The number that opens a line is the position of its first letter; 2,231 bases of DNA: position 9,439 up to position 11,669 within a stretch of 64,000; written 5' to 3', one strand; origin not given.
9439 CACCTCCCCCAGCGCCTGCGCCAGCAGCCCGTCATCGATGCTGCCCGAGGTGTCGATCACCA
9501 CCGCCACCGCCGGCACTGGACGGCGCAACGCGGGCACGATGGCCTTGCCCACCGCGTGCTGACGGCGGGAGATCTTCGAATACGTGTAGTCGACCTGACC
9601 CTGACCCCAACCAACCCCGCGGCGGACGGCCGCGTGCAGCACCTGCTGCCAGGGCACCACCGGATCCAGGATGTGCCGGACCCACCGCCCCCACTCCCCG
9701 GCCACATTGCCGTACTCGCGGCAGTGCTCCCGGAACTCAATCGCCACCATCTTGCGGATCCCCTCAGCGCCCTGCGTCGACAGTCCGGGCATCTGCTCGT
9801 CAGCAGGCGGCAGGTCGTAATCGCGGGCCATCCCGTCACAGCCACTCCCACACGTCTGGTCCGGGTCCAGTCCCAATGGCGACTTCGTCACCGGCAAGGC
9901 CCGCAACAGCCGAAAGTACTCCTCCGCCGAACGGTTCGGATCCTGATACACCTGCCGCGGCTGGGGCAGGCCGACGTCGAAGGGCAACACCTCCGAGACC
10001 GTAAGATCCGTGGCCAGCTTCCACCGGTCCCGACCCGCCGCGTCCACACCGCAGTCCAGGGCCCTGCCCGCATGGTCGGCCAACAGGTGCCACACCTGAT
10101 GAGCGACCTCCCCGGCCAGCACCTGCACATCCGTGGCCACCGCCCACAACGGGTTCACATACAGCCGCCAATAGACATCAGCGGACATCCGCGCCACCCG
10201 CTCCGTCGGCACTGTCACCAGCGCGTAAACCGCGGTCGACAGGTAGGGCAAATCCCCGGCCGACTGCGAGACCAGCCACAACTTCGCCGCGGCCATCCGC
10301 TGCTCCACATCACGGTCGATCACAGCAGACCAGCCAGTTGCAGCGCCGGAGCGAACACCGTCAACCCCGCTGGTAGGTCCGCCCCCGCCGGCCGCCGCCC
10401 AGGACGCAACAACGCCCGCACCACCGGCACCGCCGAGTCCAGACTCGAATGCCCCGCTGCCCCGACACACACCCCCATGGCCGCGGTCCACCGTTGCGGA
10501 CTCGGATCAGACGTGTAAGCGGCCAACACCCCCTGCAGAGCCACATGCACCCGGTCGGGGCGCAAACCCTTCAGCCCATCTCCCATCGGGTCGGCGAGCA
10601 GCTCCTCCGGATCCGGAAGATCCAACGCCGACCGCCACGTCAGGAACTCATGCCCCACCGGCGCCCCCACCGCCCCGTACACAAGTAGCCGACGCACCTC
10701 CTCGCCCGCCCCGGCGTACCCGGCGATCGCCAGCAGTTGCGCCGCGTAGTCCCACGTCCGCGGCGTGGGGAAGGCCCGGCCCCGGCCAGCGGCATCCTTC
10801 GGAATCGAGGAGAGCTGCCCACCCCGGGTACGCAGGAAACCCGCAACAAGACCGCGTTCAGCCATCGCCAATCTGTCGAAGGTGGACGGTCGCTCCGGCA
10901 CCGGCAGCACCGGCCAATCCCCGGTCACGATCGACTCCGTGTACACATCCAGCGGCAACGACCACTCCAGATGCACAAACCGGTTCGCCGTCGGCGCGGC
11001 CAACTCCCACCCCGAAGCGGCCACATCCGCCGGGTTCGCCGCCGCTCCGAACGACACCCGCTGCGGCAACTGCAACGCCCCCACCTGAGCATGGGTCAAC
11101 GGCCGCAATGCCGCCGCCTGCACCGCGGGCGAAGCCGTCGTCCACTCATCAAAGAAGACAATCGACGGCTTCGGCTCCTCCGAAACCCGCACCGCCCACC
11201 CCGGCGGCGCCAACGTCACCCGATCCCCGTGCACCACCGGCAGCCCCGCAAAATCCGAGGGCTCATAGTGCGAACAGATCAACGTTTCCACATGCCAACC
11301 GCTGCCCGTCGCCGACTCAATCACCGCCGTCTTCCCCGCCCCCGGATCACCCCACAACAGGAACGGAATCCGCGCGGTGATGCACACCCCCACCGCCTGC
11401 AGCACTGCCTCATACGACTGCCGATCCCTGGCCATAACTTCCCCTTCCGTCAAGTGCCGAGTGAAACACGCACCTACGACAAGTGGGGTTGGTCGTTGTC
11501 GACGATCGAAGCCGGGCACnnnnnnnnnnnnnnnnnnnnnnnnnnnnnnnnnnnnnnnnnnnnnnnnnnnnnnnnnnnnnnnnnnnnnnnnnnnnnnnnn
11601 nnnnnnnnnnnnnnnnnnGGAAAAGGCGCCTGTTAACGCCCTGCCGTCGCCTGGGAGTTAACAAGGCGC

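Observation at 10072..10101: Catalytic Glu of the DUF2201-type metallopeptidase motif replaced: HQVWH instead of HExxH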

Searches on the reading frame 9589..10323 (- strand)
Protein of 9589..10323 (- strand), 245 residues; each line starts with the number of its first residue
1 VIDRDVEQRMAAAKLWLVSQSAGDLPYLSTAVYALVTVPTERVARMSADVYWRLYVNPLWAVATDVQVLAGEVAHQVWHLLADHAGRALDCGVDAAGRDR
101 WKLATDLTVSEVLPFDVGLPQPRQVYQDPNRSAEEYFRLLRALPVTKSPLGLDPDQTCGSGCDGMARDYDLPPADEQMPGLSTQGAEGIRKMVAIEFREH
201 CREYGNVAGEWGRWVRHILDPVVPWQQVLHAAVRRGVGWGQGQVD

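Call 41: predict_structure(alignment_id=A3)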
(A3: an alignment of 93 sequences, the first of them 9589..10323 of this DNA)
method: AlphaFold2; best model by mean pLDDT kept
length: 245 residues; sequences in the alignment: 93
mean_pLDDT: 92.8   pTM: 0.88
mean pLDDT of the five models: 92.8, 92.5, 92.1, 91.7, 91.5
residues with pLDDT >= 90: 213; 70-90: 20; 50-70: 11; < 50: 1
segments of 3 or more residues with pLDDT < 50: none
pLDDT, mean of each block of 10 residues (from residue 1): 91 97 95 98 96 98 98 98 98 95 96 94 91 96 75 70 97 97 98 97 83 94 93 92 77
secondary structure, 60 per line:
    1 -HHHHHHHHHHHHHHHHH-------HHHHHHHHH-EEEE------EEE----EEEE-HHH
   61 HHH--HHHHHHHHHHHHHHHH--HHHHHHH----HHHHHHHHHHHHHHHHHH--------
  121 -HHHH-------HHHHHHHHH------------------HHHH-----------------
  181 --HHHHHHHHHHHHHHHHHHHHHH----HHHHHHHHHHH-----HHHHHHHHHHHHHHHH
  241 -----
elements in order: H2-18 H26-34 E36-39 E46-48 E53-56 H58-63 H66-81 H84-90 H95-112 H122-125 H133-141 H160-163 H183-204 H209-219 H225-240
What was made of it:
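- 9544..10302 (-): PF13203 DUF2201_N zincin-like domain (residues about 8-260). AF2 model of residues 1-245 has pLDDT 92.8 (call 41).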

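Call 43: fold_search(model_id=the predicted structure, library=pdb)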
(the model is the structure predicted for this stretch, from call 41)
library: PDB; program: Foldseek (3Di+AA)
matches with E <= 10: 100; with E <= 0.001: 0
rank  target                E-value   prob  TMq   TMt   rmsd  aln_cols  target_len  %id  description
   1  4qil_B                1.4e+00  0.04  0.14  0.12  23.4       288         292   13  Crystal structure of the ROQ domain of human Roquin in complex with the Hmg19 stem-loop RNA (released 2014-07-16)
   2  6rkw_A                1.8e+00  0.03  0.10  0.04  23.3       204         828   11  CryoEM structure of the complete E. coli DNA Gyrase complex bound to a 130 bp DNA duplex (released 2019-11-06)
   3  5y2t_B                2.5e+00  0.05  0.20  0.19  19.5       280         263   10  Structure of PPARgamma ligand binding domain - lobeglitazone complex (released 2017-12-20)
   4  4qhi_A                2.9e+00  0.51  0.24  0.48   3.4        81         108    9  Crystal structure of Methanocaldococcus jannaschii selecase mutant R36W (released 2014-07-16)
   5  4qhj_A                3.0e+00  0.35  0.23  0.45   3.8        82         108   13  Crystal structure of Methanocaldococcus jannaschii selecase mutant I100F+H107F (released 2014-07-16)
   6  5q1g_A                3.0e+00  0.04  0.15  0.16  19.2       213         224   11  Ligand binding to FARNESOID-X-RECEPTOR (released 2017-07-05)
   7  8wie_B                3.2e+00  0.04  0.17  0.20  15.9       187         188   11  Peptide 10-1/FTH1-1 Complex (released 2024-09-25)
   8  8fkg_A                3.2e+00  0.02  0.17  0.17  19.4       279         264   10  Crystal structure of PPARgamma ligand-binding domain in complex with N-CoR peptide and inverse agonist SR33486 (released 2024-04-17)
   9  7ejk_R                3.7e+00  0.03  0.15  0.15  17.4       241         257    9  Structure of the alpha2A-adrenergic receptor GoA signaling complex bound to oxymetazoline (released 2022-04-13)
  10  4jyg_B                3.9e+00  0.03  0.16  0.17  20.1       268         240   11  Crystal structure of RARbeta LBD in complex with agonist BMS411 [4-{[(5,5-dimethyl-8-phenyl-5,6-dihydronaphthalen-2-yl (released 2014-03-19)
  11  3g06                  3.9e+00  0.03  0.15  0.07  17.1       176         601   15  The Salmonella Virulence Effector SspH2 Functions As A Novel E3 Ligase (released 2009-04-07)
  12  3sz1_B                4.1e+00  0.03  0.18  0.17  21.1       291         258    7  Human PPAR gamma ligand binding domain in complex with luteolin and myristic acid (released 2012-03-21)
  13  8wjf_A                4.1e+00  0.03  0.15  0.18  15.6       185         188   11  Peptide 10/FTH1 complex (released 2024-10-02)
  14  5h46                  4.1e+00  0.02  0.11  0.15  19.6       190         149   13  Mycobacterium smegmatis Dps1 mutant - F47E (released 2017-09-06)
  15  4qhi_D                4.3e+00  0.30  0.22  0.44   3.9        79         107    9  Crystal structure of Methanocaldococcus jannaschii selecase mutant R36W (released 2014-07-16)
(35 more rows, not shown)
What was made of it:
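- Closest known: M48 gluzincins. Same: There are weak local fold matches to selecase and jannalysin (call 43).
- Tried and rejected: Foldseek of the N-domain against PDB: nothing significant (call 43).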

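Call 60: fold_search(model_id=the predicted structure, library=viral)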
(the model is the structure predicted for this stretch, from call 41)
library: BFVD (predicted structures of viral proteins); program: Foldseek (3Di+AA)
matches with E <= 10: 80; with E <= 0.001: 13
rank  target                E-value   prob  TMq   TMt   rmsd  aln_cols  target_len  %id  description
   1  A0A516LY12            2.9e-11  1.00  0.73  0.48   4.8       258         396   21  (no name in the UniProt tables at hand)
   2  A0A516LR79            3.2e-06  1.00  0.62  0.43   5.5       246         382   16  (no name in the UniProt tables at hand)
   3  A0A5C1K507            5.5e-06  1.00  0.55  0.38   6.3       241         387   19  Uncharacterized protein [Pseudomonas phage Zuri]
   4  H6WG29                1.2e-05  1.00  0.56  0.38   7.9       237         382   16  Metallopeptidase [Cyanophage S-TIM5]
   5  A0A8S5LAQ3            2.6e-05  1.00  0.56  0.36   7.2       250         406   15  Metallopeptidase domain protein [Podoviridae sp. ctBev14]
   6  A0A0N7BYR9            1.1e-04  1.00  0.49  0.28   9.0       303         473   14  (no name in the UniProt tables at hand)
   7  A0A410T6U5            1.4e-04  1.00  0.50  0.30  15.8       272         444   16  (no name in the UniProt tables at hand)
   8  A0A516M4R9            1.8e-04  1.00  0.51  0.29  17.3       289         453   18  (no name in the UniProt tables at hand)
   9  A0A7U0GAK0            2.3e-04  1.00  0.57  0.38   6.9       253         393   15  VWA-like domain-containing protein [Klebsiella phage vB_KpP_FBKp27]
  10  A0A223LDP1            5.3e-04  1.00  0.47  0.28  12.8       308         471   12  Uncharacterized protein [Bacillus phage PBS1]
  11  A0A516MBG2            5.6e-04  1.00  0.53  0.33   7.9       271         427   12  (no name in the UniProt tables at hand)
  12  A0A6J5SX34            5.6e-04  1.00  0.45  0.44  12.8       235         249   17  Metallopeptidase domain containing protein [uncultured Caudovirales phage]
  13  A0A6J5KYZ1            7.9e-04  1.00  0.52  0.28  11.9       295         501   16  VWA-like domain containing protein [uncultured Caudovirales phage]
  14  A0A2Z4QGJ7            1.2e-03  1.00  0.42  0.26  11.9       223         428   17  Metallopeptidase domain protein [Ruegeria phage vB_RpoP-V13]
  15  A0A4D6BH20            1.9e-03  1.00  0.50  0.30   8.7       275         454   18  (no name in the UniProt tables at hand)
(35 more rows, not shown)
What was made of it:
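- Closest known: Pfam PF13203. Same: The N-domain model matches phage 'metallopeptidase / VWA-like domain' proteins in BFVD (E down to 3e-11, call 60).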

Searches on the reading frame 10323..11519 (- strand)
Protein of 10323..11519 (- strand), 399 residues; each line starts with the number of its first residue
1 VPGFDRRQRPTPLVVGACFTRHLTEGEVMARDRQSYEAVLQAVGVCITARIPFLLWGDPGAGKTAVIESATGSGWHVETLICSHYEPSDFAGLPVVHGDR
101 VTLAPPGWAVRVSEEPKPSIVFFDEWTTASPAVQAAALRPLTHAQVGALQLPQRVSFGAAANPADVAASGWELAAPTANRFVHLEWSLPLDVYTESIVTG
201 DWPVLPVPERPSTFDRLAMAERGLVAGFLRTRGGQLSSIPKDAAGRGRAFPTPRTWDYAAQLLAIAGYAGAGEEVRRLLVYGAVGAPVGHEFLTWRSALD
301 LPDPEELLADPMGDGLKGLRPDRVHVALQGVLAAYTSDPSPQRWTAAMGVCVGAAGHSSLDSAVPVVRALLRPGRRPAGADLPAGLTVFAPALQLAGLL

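Call 4: search_protein_families(library=pfam, proteins=[window:10323-11519:-], max_evalue=0.01)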
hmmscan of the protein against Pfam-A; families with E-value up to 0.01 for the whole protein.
window:10323-11519:- (399 aa): 2 families
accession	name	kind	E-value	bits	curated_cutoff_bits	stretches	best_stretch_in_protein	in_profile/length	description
PF07728.20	AAA_5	-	0.0004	20.8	22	1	53-153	2-102/139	AAA domain (dynein-related subfamily)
PF20030.5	bpMoxR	-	0.0024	17.4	27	1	37-142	18-122/205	MoxR domain in the MoxR-vWA-beta-propeller ternary systems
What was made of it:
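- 10320..11435 (-): MoxR-like AAA+ ATPase gene. Probable ATG start at 11435 gives 371 aa; the open frame runs up to 11519. Pfam AAA_5 E = 4e-4 and bpMoxR E = 2.4e-3, both just under their gathering scores (call 4).
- On MoxR-VWA chaperone pair: The Pfam matches fall just under threshold: AAA_5 20.8 bits against a cut-off of 22, and bpMoxR 17.4 against 27 (call 4).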

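Call 11: search_protein_families(library=padloc, proteins=[window:10323-11519:-], max_evalue=0.01)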
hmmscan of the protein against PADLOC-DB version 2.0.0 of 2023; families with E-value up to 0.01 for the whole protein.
window:10323-11519:- (399 aa): 1 family
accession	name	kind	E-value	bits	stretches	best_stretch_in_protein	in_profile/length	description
PDLC01994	RtcR_PspF1--CARF_AAA_HTH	-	0.0045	14.1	1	39-88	170-221/468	-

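Call 12: search_protein_families(library=ncbifam, proteins=[window:10323-11519:-], max_evalue=0.01)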
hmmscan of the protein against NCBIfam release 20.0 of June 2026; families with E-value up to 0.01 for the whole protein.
window:10323-11519:- (399 aa): 0 families
